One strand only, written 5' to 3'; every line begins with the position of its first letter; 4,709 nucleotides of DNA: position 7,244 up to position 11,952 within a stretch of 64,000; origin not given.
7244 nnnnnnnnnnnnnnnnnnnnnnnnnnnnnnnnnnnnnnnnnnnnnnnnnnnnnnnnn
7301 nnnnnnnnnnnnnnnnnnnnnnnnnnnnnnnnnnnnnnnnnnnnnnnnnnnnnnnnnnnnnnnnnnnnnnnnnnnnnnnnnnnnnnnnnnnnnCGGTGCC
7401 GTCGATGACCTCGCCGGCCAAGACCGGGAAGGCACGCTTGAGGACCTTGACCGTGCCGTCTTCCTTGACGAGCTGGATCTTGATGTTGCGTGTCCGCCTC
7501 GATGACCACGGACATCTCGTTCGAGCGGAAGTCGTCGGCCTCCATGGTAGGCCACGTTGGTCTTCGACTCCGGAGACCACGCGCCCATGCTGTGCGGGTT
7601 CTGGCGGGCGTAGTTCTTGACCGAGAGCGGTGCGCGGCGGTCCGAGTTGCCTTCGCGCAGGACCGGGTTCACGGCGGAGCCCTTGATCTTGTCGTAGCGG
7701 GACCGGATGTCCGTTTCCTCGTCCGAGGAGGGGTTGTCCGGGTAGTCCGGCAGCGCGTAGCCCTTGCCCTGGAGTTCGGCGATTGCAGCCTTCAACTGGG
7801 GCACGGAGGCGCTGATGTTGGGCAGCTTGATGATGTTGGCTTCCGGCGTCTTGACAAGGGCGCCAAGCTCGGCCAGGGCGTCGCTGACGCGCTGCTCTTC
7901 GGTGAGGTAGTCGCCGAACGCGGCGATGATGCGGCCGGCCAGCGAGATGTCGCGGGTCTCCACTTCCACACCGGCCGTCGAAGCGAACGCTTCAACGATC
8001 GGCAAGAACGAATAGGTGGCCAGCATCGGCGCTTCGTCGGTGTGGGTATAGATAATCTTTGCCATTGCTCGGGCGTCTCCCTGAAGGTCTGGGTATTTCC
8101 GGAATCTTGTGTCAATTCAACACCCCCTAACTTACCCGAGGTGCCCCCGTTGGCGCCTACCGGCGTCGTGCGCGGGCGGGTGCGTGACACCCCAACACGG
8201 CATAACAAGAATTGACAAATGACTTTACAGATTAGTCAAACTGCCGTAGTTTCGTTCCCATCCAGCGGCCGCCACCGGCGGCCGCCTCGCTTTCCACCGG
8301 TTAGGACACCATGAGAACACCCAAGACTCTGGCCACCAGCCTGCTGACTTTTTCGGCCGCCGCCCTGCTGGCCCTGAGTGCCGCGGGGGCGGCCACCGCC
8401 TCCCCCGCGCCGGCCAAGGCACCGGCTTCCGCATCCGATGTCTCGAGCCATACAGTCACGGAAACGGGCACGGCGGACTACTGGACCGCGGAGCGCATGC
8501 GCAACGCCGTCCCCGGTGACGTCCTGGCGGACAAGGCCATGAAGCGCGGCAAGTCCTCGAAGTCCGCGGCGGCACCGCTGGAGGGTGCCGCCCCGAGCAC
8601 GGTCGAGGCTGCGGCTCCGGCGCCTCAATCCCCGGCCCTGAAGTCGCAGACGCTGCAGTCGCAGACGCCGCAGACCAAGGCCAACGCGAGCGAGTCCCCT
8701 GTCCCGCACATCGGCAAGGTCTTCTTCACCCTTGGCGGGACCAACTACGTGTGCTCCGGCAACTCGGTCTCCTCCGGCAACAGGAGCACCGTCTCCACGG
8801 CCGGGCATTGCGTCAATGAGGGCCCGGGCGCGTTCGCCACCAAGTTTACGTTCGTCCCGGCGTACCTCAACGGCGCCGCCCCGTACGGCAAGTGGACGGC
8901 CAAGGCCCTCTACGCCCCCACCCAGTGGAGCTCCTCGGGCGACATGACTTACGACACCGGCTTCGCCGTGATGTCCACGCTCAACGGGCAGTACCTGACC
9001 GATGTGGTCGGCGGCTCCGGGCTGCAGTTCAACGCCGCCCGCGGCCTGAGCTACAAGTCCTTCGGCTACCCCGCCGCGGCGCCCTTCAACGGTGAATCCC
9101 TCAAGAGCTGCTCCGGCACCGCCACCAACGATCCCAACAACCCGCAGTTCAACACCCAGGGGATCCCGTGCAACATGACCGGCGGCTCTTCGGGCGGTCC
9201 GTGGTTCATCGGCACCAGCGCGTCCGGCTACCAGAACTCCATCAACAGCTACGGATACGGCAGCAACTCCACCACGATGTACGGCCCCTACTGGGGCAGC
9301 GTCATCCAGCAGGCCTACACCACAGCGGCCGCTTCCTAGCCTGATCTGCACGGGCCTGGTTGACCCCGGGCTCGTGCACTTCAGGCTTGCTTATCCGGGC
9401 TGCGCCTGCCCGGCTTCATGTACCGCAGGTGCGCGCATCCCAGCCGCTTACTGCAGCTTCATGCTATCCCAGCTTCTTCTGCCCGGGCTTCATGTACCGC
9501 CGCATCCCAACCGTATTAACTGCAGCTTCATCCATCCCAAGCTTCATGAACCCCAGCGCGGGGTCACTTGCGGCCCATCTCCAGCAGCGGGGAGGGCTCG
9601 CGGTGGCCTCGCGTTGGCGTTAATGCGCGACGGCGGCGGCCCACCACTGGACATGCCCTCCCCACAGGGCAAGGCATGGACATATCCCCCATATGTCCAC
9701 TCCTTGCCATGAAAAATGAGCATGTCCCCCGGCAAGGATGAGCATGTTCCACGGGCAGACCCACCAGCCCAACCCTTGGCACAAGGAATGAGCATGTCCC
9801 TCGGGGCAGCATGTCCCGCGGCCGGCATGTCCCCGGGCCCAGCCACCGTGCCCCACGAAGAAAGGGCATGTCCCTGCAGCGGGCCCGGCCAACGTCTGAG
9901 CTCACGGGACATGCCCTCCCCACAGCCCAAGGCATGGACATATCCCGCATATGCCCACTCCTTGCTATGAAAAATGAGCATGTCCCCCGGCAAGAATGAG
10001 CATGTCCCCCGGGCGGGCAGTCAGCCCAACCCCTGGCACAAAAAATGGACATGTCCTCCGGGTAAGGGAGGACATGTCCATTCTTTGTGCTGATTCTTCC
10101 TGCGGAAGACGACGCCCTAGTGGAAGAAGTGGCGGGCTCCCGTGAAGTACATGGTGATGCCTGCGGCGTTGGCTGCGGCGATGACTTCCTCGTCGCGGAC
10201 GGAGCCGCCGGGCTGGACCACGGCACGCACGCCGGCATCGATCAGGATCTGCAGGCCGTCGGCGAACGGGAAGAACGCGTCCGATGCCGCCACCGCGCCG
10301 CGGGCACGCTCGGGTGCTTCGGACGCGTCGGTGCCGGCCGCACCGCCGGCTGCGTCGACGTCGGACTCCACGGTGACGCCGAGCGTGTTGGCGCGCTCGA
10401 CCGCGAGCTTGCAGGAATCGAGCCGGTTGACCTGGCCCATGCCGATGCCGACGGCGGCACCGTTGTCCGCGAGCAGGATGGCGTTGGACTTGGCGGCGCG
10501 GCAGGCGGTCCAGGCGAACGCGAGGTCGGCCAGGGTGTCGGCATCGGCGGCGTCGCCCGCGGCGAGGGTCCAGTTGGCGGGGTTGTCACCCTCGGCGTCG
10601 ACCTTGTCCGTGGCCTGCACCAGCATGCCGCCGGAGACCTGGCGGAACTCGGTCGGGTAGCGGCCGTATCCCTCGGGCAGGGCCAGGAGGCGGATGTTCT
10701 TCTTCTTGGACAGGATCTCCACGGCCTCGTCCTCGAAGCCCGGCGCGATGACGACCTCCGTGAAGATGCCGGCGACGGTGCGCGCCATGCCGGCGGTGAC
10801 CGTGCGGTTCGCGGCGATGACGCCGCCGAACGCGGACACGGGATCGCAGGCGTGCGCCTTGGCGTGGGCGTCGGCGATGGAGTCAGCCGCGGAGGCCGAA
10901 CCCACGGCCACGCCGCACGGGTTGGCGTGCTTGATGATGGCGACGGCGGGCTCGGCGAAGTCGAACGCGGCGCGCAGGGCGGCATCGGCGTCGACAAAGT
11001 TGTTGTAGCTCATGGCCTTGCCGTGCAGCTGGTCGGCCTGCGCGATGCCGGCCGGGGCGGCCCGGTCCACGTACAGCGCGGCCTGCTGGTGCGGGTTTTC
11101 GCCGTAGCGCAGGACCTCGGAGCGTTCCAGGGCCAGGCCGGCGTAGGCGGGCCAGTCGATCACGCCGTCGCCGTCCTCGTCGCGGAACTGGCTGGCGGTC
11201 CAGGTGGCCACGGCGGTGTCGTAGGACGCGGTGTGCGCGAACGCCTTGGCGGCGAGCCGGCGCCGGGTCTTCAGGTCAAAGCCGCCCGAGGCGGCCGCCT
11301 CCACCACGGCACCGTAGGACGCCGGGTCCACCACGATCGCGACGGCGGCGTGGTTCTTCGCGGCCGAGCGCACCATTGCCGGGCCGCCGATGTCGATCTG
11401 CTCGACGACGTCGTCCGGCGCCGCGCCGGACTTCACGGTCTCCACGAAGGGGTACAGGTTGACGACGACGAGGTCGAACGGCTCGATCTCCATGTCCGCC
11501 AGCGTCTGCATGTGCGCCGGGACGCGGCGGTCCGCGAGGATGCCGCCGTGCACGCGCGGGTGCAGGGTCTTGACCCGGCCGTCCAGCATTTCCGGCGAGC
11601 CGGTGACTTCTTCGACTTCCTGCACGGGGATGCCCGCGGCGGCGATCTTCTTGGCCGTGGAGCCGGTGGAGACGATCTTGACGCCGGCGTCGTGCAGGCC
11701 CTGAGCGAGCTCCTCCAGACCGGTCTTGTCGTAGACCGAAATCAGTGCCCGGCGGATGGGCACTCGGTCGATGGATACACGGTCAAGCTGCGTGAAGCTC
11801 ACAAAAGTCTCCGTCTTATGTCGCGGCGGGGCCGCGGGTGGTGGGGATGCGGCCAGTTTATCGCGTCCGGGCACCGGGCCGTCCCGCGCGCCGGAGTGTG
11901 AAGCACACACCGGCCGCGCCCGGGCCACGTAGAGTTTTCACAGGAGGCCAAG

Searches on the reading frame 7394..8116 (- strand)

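Call 30: search_protein_families(library=pfam, proteins=[window:7394-8116:-], max_evalue=0.00001)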
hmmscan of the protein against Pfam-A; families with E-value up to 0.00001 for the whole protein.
window:7394-8116:- (241 aa): 1 family
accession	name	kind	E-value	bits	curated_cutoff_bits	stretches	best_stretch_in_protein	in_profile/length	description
PF03971.19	IDH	-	7.1e-92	309.6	25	1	20-190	1-171/734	Monomeric isocitrate dehydrogenase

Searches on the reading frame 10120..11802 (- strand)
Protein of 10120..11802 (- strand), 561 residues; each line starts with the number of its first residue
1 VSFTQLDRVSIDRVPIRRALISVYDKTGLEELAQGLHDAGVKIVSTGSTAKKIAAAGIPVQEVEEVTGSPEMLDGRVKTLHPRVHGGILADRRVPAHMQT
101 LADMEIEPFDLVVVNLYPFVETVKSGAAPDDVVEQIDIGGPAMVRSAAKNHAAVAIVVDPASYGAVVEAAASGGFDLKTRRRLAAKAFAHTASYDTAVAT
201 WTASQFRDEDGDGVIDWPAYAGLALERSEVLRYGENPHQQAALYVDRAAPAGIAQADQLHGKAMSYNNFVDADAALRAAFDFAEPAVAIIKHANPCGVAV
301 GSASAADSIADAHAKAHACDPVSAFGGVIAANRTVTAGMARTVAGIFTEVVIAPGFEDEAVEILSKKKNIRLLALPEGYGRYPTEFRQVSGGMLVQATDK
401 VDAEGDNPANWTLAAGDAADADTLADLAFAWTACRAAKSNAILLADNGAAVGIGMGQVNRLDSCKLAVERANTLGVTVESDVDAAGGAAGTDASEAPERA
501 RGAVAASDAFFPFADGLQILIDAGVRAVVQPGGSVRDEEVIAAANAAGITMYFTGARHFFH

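Call 61: find_encoding_contigs(protein=window:10120-11802:-, flank=10000, max_places=6)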
Protein seq(561 aa) (561 aa): no gene with exactly this product is on record in the collection.
